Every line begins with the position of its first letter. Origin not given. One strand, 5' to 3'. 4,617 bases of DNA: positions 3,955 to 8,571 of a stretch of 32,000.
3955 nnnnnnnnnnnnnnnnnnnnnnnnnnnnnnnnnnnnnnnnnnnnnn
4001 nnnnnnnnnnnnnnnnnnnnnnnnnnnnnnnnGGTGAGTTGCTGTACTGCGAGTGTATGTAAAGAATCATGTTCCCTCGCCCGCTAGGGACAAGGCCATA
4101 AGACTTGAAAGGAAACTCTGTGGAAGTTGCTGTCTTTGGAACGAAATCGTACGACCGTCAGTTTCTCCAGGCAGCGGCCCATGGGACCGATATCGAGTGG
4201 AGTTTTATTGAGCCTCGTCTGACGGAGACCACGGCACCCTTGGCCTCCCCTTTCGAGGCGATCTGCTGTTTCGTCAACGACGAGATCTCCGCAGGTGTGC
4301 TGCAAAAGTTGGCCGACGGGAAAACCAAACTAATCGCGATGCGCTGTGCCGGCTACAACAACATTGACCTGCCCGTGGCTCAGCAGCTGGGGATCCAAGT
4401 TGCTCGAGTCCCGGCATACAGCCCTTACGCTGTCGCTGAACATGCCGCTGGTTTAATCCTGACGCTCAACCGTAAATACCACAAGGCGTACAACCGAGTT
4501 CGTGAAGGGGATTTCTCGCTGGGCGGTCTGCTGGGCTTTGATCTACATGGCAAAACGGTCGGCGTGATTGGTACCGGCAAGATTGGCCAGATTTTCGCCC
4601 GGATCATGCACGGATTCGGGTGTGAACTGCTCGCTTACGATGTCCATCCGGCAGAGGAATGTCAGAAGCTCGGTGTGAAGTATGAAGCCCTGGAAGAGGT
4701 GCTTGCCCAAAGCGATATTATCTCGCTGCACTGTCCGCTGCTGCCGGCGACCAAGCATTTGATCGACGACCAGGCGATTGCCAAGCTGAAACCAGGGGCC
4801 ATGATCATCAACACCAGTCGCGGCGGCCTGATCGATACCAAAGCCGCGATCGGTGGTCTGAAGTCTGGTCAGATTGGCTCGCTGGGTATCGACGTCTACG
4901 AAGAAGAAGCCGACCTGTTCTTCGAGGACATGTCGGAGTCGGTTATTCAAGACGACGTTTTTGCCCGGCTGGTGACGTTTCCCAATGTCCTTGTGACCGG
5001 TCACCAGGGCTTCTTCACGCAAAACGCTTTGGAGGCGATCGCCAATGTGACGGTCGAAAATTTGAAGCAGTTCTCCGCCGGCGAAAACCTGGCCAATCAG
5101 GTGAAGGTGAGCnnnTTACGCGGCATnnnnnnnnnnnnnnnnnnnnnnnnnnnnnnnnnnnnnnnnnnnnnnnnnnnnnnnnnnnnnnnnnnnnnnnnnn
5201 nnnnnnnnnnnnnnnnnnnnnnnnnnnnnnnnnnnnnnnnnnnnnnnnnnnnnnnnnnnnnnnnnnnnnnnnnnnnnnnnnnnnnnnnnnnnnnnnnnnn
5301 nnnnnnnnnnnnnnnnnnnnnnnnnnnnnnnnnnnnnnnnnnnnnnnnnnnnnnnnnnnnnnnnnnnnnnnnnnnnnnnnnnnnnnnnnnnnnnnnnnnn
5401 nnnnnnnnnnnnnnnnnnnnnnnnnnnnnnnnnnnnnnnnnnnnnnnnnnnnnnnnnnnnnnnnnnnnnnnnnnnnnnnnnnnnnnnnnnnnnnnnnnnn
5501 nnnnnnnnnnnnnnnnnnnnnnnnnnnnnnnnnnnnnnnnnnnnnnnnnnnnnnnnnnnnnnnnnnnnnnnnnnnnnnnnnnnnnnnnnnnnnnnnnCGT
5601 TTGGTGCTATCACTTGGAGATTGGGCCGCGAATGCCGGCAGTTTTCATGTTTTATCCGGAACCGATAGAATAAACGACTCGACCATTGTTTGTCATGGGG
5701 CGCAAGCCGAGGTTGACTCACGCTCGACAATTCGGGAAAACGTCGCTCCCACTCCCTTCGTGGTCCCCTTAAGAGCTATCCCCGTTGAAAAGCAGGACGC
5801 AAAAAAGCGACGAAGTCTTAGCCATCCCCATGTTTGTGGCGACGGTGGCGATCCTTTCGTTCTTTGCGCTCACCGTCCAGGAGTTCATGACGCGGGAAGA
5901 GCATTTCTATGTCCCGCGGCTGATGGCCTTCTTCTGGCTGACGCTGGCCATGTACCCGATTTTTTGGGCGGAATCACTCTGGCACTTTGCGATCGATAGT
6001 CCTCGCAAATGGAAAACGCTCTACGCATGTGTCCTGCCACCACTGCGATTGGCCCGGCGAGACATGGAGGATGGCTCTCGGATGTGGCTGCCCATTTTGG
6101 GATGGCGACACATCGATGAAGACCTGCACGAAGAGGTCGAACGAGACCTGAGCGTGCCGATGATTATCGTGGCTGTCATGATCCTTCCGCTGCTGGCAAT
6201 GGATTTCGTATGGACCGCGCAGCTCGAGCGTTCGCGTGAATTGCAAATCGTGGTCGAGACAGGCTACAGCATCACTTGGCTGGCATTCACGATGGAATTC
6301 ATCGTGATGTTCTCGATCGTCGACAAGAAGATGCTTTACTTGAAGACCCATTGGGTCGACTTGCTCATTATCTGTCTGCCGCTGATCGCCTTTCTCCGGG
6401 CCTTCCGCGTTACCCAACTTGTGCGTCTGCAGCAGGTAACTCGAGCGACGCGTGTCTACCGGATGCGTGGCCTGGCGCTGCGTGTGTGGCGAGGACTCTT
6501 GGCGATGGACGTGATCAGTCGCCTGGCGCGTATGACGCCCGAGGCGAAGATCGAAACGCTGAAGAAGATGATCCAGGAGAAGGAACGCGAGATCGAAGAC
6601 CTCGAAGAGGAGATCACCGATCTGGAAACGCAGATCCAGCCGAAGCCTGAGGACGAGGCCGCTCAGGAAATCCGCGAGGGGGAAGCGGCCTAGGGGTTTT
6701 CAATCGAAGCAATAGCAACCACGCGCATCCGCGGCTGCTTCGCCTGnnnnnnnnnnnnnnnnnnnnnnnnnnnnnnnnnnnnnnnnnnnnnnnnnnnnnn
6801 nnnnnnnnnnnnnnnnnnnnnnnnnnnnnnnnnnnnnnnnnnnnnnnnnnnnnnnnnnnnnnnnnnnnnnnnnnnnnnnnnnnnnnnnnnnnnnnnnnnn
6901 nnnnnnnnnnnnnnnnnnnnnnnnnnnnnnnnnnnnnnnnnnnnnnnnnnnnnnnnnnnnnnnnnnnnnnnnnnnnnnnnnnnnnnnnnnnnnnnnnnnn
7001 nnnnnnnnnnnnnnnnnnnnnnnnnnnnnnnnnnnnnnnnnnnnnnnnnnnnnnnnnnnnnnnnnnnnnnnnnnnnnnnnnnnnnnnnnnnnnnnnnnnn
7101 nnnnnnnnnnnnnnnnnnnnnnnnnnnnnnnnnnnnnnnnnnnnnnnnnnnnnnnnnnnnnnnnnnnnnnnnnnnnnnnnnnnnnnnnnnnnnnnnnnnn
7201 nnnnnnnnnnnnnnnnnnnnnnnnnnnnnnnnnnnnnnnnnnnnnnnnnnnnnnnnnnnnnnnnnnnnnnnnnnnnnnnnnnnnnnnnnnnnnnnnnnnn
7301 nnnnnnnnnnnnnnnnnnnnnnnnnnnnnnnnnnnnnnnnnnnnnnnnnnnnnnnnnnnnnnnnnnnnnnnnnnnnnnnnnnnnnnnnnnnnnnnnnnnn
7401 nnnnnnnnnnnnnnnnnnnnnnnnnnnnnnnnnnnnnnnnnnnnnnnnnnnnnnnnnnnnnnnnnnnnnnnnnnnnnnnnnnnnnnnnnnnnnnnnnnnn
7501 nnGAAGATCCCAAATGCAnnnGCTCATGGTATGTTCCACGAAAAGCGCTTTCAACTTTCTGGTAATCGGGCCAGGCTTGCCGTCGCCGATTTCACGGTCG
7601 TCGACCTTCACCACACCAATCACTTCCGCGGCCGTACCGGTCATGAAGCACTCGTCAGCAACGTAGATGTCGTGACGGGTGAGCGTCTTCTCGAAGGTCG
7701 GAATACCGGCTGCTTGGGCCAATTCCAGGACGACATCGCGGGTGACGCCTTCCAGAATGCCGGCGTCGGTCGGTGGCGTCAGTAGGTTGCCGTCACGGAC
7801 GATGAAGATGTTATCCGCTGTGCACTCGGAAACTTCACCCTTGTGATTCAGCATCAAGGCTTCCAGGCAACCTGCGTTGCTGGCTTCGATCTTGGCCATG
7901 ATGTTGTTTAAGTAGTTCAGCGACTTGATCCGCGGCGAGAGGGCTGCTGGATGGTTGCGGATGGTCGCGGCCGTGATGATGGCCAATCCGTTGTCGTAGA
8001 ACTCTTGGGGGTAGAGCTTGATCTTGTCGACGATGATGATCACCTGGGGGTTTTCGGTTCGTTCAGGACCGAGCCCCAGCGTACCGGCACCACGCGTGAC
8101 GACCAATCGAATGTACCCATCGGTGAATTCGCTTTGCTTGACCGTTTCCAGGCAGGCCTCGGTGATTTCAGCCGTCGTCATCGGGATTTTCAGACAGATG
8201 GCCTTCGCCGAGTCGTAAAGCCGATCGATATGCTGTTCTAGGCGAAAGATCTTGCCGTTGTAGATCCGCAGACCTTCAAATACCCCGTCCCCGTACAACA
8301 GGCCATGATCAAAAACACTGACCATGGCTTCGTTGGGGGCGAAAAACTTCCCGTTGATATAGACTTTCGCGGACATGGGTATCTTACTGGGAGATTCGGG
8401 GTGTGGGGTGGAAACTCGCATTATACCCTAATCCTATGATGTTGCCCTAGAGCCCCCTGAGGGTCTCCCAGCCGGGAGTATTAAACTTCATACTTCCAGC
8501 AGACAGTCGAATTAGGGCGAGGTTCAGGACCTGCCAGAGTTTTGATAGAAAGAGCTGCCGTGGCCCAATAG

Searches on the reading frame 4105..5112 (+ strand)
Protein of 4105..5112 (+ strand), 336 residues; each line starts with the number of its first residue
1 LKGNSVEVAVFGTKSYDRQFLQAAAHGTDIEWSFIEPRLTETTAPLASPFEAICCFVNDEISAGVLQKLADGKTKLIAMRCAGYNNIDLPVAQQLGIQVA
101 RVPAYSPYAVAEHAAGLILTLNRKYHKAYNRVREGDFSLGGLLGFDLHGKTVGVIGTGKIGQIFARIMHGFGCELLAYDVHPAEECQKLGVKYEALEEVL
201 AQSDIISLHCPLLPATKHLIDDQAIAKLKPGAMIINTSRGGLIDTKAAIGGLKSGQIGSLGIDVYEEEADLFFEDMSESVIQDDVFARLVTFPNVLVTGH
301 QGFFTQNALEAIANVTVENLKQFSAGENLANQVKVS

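Call 61: search_protein_families(library=pfam, proteins=[window:4105-5112:+], max_evalue=0.0001)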
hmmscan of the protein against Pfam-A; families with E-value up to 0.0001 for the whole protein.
window:4105-5112:+ (336 aa): 3 families
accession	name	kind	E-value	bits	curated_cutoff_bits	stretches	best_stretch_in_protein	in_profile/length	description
PF02826.25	2-Hacid_dh_C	-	6.5e-52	175.9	25.1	1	116-302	2-178/178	D-isomer specific 2-hydroxyacid dehydrogenase, NAD binding domain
PF00389.36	2-Hacid_dh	-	6.5e-33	113.7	24.6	1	8-334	1-134/134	D-isomer specific 2-hydroxyacid dehydrogenase, catalytic domain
PF03446.21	NAD_binding_2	-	5.4e-07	30.2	21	1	151-261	1-116/161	NAD binding domain of 6-phosphogluconate dehydrogenase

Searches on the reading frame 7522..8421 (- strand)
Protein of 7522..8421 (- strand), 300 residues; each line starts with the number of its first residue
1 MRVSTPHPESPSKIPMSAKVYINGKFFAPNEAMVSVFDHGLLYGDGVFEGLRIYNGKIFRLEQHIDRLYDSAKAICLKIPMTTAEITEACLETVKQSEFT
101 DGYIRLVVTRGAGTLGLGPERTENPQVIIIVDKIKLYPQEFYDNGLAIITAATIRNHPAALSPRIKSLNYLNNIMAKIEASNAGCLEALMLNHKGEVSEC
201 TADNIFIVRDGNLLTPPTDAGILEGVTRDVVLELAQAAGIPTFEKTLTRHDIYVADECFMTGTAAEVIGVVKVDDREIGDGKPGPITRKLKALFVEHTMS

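Call 61: search_protein_families(library=pfam, proteins=[window:7522-8421:-], max_evalue=0.0001)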
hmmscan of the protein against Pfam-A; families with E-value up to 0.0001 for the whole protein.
window:7522-8421:- (300 aa): 1 family
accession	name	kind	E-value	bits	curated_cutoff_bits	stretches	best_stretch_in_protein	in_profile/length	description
PF01063.24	Aminotran_4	-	1.3e-62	212.1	28.5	1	46-272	1-222/223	Amino-transferase class IV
